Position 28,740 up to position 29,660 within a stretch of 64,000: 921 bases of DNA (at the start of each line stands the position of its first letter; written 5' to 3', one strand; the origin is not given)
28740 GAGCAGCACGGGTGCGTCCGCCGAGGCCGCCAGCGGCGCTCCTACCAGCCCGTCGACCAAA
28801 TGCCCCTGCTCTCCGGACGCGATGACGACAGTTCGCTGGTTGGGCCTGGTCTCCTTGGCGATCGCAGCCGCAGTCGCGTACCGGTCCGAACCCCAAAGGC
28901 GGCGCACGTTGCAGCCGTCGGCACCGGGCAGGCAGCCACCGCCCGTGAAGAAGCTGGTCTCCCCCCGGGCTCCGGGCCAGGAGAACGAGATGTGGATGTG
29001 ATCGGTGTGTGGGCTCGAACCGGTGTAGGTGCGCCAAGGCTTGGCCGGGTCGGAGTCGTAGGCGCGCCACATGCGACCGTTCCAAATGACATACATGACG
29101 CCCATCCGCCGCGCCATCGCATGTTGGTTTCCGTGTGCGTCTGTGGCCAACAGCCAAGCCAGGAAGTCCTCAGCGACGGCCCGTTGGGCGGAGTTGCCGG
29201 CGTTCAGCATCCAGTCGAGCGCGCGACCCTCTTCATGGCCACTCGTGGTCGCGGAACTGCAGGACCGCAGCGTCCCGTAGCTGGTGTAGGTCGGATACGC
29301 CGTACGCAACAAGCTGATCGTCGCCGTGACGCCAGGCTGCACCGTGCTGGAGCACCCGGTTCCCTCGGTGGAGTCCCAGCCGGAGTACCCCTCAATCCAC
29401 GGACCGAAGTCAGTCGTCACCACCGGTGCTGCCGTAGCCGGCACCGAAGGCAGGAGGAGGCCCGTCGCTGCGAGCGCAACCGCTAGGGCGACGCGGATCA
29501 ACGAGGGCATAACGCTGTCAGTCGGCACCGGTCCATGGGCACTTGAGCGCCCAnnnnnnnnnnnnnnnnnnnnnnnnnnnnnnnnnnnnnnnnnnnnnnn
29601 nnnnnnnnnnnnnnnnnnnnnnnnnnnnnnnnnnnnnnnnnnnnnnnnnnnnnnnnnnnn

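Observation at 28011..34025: Operon of three different peptidoglycan hydrolases, each fused to a triple CWB2 wall-binding module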

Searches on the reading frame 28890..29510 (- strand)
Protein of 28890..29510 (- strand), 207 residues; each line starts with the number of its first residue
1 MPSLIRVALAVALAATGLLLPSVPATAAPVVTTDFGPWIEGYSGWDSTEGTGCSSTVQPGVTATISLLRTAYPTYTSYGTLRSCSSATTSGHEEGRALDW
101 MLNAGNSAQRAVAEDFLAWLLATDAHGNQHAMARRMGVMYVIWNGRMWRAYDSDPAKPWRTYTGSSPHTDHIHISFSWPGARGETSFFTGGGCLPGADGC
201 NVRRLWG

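Call 5: search_protein_families(library=pfam, proteins=[window:28890-29510:-], max_evalue=10)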
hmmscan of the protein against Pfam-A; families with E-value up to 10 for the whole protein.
seq(207 aa): 0 families

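Call 6: search_solved_structures(query=window:28890-29510:-, max_evalue=10, show_alignments=3)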
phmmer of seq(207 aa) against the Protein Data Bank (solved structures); distinct sequences matched with E-value up to 10: 5.
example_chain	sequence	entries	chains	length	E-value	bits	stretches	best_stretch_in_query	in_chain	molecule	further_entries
9flh_AA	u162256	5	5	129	0.01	18.6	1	132-176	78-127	LysM domain-containing protein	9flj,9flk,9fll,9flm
9fln_A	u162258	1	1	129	0.17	14.6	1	132-176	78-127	LysM domain-containing protein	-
4bg1_A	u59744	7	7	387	0.62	12.8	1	122-174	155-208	GAMMA-BUTYROBETAINE DIOXYGENASE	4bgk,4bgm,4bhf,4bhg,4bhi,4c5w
3ms5_A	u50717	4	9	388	0.62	12.8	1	122-174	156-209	Gamma-butyrobetaine dioxygenase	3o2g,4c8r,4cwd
3n6w_A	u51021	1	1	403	0.65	12.7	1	122-174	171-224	Gamma-butyrobetaine dioxygenase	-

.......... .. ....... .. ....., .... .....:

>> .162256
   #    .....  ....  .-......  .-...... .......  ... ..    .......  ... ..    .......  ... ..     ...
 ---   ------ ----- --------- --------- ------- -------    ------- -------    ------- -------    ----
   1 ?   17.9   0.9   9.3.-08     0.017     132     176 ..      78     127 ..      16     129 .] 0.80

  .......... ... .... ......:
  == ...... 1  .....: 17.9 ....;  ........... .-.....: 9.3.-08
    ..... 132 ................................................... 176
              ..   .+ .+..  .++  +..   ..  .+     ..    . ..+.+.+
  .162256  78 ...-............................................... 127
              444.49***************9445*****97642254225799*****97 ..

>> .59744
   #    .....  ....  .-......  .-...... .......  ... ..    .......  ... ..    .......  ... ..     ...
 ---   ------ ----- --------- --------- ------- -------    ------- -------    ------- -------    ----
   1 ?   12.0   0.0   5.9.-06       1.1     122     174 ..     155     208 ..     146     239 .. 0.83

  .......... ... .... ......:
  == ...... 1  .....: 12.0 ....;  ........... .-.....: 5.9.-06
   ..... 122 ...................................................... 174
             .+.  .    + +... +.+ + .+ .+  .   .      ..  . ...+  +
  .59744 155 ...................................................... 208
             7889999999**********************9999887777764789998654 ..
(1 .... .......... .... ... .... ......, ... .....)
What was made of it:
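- Tried and rejected: phmmer against PDB sequences gave only a marginal hit (E 0.01) to 9FLH (call 6).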

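Call 8: find_homologous_proteins(query=window:28890-29429:-, max_evalue=0.001)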
Query seq(180 aa) (180 aa): 62 proteins with E <= 0.001 among 125 candidates.
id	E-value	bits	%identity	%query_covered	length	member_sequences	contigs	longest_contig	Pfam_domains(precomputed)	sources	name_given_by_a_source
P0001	5.1e-44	168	52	91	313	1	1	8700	PF26571.1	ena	-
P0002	8.5e-44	168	52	85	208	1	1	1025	PF26571.1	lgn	-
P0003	6.4e-41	158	52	87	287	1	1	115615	PF26571.1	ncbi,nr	ncbi:hypothetical protein GT354_05525, partial [Streptomyces sp. SID3343]|nr:hypothetical protein [S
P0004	7.0e-41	158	53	88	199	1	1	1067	PF26571.1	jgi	jgi:hypothetical protein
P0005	1.9e-40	157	49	88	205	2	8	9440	PF26571.1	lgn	-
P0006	3.1e-40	156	49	93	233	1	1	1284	PF26571.1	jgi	jgi:hypothetical protein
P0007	3.3e-40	156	54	76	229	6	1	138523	PF26571.1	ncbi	ncbi:hypothetical protein [Actinopolymorpha pittospori]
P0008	9.1e-40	154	55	76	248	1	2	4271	PF26571.1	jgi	jgi:hypothetical protein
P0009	1.7e-39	154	49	87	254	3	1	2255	PF26571.1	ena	-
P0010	1.4e-38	151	47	88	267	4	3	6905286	PF26571.1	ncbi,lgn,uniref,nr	ncbi:hypothetical protein SAMN05421678_113200 [Actinopolymorpha cephalotaxi]|uniref:ARB-07466-like C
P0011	2.0e-38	150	54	83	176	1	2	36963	PF26571.1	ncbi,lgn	ncbi:hypothetical protein BH20ACT5_BH20ACT5_01400 [soil metagenome]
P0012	2.2e-38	150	47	90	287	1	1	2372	PF26571.1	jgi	jgi:hypothetical protein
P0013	5.7e-38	149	47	87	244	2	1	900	PF26571.1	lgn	-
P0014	6.8e-38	148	56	77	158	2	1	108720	PF26571.1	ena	-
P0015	2.5e-36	143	45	91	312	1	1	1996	PF26571.1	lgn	-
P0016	1.0e-35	141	52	79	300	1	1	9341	PF26571.1,PF01471.24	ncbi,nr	ncbi:MAG TPA: peptidoglycan-binding domain-containing protein, partial [Ornithinibacter sp.]|nr:pept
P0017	2.5e-35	140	51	77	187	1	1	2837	PF26571.1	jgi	jgi:hypothetical protein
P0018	2.8e-35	140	46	90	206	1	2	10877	PF26571.1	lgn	-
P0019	4.1e-35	139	52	77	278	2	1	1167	PF26571.1,PF01471.24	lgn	-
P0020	4.2e-35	139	46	85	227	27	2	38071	PF26571.1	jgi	jgi:hypothetical protein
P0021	5.4e-35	139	52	77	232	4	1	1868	PF26571.1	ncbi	-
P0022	6.6e-35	139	55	66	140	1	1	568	PF26571.1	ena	-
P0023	7.9e-35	138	51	79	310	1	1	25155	PF26571.1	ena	-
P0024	2.3e-34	137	46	89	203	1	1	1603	PF26571.1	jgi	jgi:hypothetical protein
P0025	8.5e-34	135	49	77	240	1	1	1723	PF26571.1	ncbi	-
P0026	1.8e-33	134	58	64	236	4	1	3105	PF26571.1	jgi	-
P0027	1.8e-32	131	45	86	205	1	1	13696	PF26571.1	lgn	-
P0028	5.5e-32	129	42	91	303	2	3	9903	PF26571.1,PF01471.24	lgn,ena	-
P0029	1.4e-31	128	49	76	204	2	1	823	PF26571.1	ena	-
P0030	2.0e-31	127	48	85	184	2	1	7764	PF26571.1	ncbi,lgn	-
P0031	3.5e-31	126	43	87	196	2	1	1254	PF26571.1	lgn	-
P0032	4.6e-31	126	46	85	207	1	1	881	PF26571.1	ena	-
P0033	7.8e-31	125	50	69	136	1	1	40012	PF26571.1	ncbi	-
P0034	4.6e-30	123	51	60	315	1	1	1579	PF26571.1,PF01471.24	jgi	jgi:hypothetical protein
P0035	7.0e-30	122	40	88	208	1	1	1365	PF26571.1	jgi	jgi:hypothetical protein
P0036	1.5e-29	121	49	78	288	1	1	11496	PF26571.1,PF01471.24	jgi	jgi:Putative peptidoglycan binding domain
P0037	7.5e-29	119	45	77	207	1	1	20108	PF26571.1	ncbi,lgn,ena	-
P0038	3.0e-28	117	43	83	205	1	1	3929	PF26571.1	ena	-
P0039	1.9e-27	114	45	76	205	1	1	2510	PF26571.1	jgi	jgi:hypothetical protein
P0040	2.7e-27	114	46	77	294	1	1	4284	PF26571.1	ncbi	ncbi:MAG: hypothetical protein WCI74_06975, partial [Actinomycetes bacterium]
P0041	5.1e-27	113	58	50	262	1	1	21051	PF26571.1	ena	-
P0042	5.7e-27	113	48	84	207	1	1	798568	PF26571.1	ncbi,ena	-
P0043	1.5e-26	111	48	72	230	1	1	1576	PF26571.1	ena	-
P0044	2.9e-25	107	45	77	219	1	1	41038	PF26571.1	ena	-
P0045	2.9e-25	107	44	83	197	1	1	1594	PF26571.1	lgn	-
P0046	1.7e-24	105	41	75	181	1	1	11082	PF26571.1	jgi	jgi:hypothetical protein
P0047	3.9e-24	103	49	62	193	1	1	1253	PF26571.1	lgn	-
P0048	3.4e-23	100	39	88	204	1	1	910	PF26571.1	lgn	-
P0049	7.9e-23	99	39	87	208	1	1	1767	PF26571.1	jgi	jgi:hypothetical protein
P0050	8.7e-23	99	59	50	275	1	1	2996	PF26571.1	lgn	-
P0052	2.5e-22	98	39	85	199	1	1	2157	PF26571.1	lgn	-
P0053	2.5e-22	98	43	85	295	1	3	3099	PF26571.1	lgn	-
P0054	1.1e-21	96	38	86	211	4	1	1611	PF26571.1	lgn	-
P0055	2.2e-21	94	42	84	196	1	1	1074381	PF26571.1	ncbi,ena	-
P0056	7.0e-21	93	41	84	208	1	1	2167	PF26571.1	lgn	-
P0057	1.1e-20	92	38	87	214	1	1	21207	PF26571.1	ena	-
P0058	2.6e-20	91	41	86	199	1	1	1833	PF26571.1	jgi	-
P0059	1.1e-19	89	39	84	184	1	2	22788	PF26571.1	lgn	-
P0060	2.9e-13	68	36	76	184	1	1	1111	PF26571.1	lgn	-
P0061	1.1e-11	63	36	72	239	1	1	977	PF26571.1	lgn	-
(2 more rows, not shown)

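Call 10: search_protein_families(library=pfam, proteins=[P0010, P0007, P0016, P0003], max_evalue=1)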
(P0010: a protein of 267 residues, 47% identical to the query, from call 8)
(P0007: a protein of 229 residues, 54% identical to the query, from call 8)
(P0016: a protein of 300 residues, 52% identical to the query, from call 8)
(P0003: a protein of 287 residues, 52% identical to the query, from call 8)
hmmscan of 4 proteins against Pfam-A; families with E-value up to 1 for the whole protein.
P0010 (267 aa): 0 families

P0007 (229 aa): 0 families

P0016 (300 aa): 2 families
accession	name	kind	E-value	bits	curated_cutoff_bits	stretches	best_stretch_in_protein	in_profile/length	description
PF01471.23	PG_binding_1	-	1.5e-06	28.8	23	1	261-297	21-57/57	Putative peptidoglycan binding domain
PF09374.15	PG_binding_3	-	0.063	13.9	24.6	1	252-279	4-35/76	Predicted Peptidoglycan domain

P0003 (287 aa): 0 families
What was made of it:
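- On VldE / MT3 / ARB-07466-like domain (PF26571), LAS fold, clan MD: The Pfam copy I could run lacks this model, as a control with four PF26571-labelled homologues shows (call 10).
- Tried and rejected: A control showed that the Pfam copy at hand lacks PF26571 (call 10), so the blank is an artefact of the library.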

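Call 16: predict_structure(alignment_id=A1)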
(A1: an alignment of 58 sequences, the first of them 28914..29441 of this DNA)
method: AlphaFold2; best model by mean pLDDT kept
length: 176 residues; sequences in the alignment: 58
mean_pLDDT: 90.6   pTM: 0.87
mean pLDDT of the five models: 90.6, 90.2, 89.5, 89.4, 88.2
residues with pLDDT >= 90: 133; 70-90: 30; 50-70: 8; < 50: 5
segments of 3 or more residues with pLDDT < 50: 172-176
pLDDT, mean of each block of 10 residues (from residue 1): 74 93 82 96 96 96 84 97 98 96 96 97 94 90 97 97 83 46
secondary structure, 60 per line:
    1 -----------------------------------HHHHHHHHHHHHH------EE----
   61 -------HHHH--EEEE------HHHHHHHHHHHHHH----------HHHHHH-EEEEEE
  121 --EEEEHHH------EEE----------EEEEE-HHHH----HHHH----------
elements in order: H36-48 H68-71 E74-77 H84-97 H108-113 E115-120 E123-126 E136-138 E149-153 H155-158 H163-166

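Call 18: fold_search(model_id=the predicted structure, library=pdb)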
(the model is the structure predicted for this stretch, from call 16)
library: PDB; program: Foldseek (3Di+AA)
matches with E <= 10: 93; with E <= 0.001: 5
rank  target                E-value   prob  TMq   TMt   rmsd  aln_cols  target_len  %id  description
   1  9fln                  3.7e-07  1.00  0.49  0.73   3.7       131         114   22  Crystal structure of the C-terminal domain of VldE H373A from Streptococcus pneumoniae (released 2025-01-22)
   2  9flh                  1.1e-06  1.00  0.51  0.81   2.9       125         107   22  Crystal structure of the C-terminal domain of VldE from Streptococcus pneumoniae containing four zinc atoms at the bindi (released 2025-01-22)
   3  9flm                  2.7e-06  1.00  0.49  0.73   3.6       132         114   23  Crystal structure of the C-terminal domain of VldE from Streptococcus pneumoniae in a catalytically competent conformati (released 2025-01-22)
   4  9flj                  5.2e-06  1.00  0.50  0.77   4.0       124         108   20  Crystal structure of the C-terminal domain of VldE from Streptococcus pneumoniae containing three zinc atoms at the bind (released 2025-01-22)
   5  9flk                  1.4e-05  1.00  0.47  0.72   3.6       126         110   21  Crystal structure of the C-terminal domain of VldE from Streptococcus pneumoniae containing two zinc atoms at the bindin (released 2025-01-22)
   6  5fwk_B                8.4e-01  0.07  0.23  0.09  10.2       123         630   10  Atomic cryoEM structure of Hsp90-Cdc37-Cdk4 complex (released 2016-07-06)
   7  2wfr                  9.0e-01  0.06  0.24  0.25  14.9       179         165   15  Crystal structure of the N-terminal signalling domain of human Dhh with calcium (released 2009-06-30)
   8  8u1n_A                1.2e+00  0.04  0.19  0.09  11.9       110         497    8  Cryo-EM structure of the cross-linked HSP90 dimer (NTD-MD) in the semi-open state (released 2024-03-13)
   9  9kqn_A                1.3e+00  0.06  0.21  0.08  10.1       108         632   15  Hsp90-Cdc37-PINK1 complex (released 2025-10-15)
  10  8u1m_B                1.4e+00  0.06  0.24  0.11  11.2       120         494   12  Cryo-EM structure of the HSP90 dimer (NTD-MD) in the semi-open state (released 2024-03-13)
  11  8eob_B                1.7e+00  0.06  0.24  0.09  10.6       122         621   12  Cryo-EM structure of human HSP90B in the closed state (released 2023-01-25)
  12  8ffv_A                1.7e+00  0.06  0.25  0.09  10.2       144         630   12  Cryo-EM structure of the GR-Hsp90-FKBP52 complex (released 2023-11-01)
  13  2wfq                  1.9e+00  0.06  0.28  0.29  13.7       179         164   14  Crystal structure of the N-terminal signalling domain of human Dhh without calcium (released 2009-06-30)
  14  5j80                  2.2e+00  0.03  0.24  0.21  11.3       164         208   12  Crystal Structure of Apo Hsp90-alpha N-domain L107A mutant (released 2017-12-06)
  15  2yjw                  2.4e+00  0.04  0.24  0.21  11.5       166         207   13  Tricyclic series of Hsp90 inhibitors (released 2011-10-19)
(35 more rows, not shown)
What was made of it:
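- On VldE / MT3 / ARB-07466-like domain (PF26571), LAS fold, clan MD: The top five PDB matches are all VldE C-terminal domain structures: E 3.7e-7 to 1.4e-5, probability 1.0, TM (target) 0.72-0.81 (call 18).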

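Call 54: fold_search(model_id=the predicted structure, library=viral)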
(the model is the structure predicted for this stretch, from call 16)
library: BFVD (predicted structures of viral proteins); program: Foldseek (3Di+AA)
matches with E <= 10: 81; with E <= 0.001: 9
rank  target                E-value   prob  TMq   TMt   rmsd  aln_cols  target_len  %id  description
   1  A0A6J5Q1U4            1.4e-05  1.00  0.51  0.59   5.3       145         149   26  Uncharacterized protein [uncultured Caudovirales phage]
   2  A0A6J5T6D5            1.5e-05  1.00  0.53  0.41   5.1       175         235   18  Peptidoglycan binding-like [uncultured Caudovirales phage]
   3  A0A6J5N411            2.2e-05  1.00  0.51  0.57   6.2       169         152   15  Uncharacterized protein [uncultured Caudovirales phage]
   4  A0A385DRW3            2.3e-05  1.00  0.51  0.33   7.2       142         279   18  (no name in the UniProt tables at hand)
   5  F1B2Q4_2              1.2e-04  1.00  0.42  0.07   7.1       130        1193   23  (no name in the UniProt tables at hand)
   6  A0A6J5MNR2            3.0e-04  1.00  0.52  0.58   5.2       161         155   14  Uncharacterized protein [uncultured Caudovirales phage]
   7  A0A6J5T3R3            3.7e-04  1.00  0.52  0.43   8.3       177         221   17  Peptidoglycan binding-like [uncultured Caudovirales phage]
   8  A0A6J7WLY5            4.7e-04  1.00  0.54  0.56   5.8       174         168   20  Uncharacterized protein [uncultured Caudovirales phage]
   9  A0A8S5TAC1            9.6e-04  1.00  0.50  0.43   9.8       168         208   17  ARB-07466-like C-terminal domain-containing protein [Podoviridae sp. ctrfz10]
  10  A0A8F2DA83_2          3.1e-03  0.98  0.39  0.11   9.9       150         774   17  Tape measure protein [Gordonia phage VanLee]
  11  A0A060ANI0            1.3e-02  0.96  0.40  0.08   5.4       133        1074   16  Tail length tape-measure protein [Enterococcus phage IME-EFm1]
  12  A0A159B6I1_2          6.4e-02  0.77  0.39  0.10   6.0       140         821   17  (no name in the UniProt tables at hand)
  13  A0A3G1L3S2            1.1e-01  0.57  0.34  0.06   9.4       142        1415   16  Putative tail tape measure protein [Synechococcus phage S-CBWM1]
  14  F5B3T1                1.3e-01  0.57  0.42  0.10  11.9       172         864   17  (no name in the UniProt tables at hand)
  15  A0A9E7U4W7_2          2.3e-01  0.44  0.41  0.08   9.4       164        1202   16  Tape measure protein [Gordonia phage OtterstedtS21]
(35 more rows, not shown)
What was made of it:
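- On VldE / MT3 / ARB-07466-like domain (PF26571), LAS fold, clan MD: The phage ARB-07466-like protein and the other viral matches down to rank 9 have E<=0.001; named tape-measure proteins follow at E 3e-3 to 1e-2 (call 54).
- Structural relatives of the VldE-like domain occur in phage proteins, with named tape-measure proteins among the weaker matches (E 3e-3 and above, call 54).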
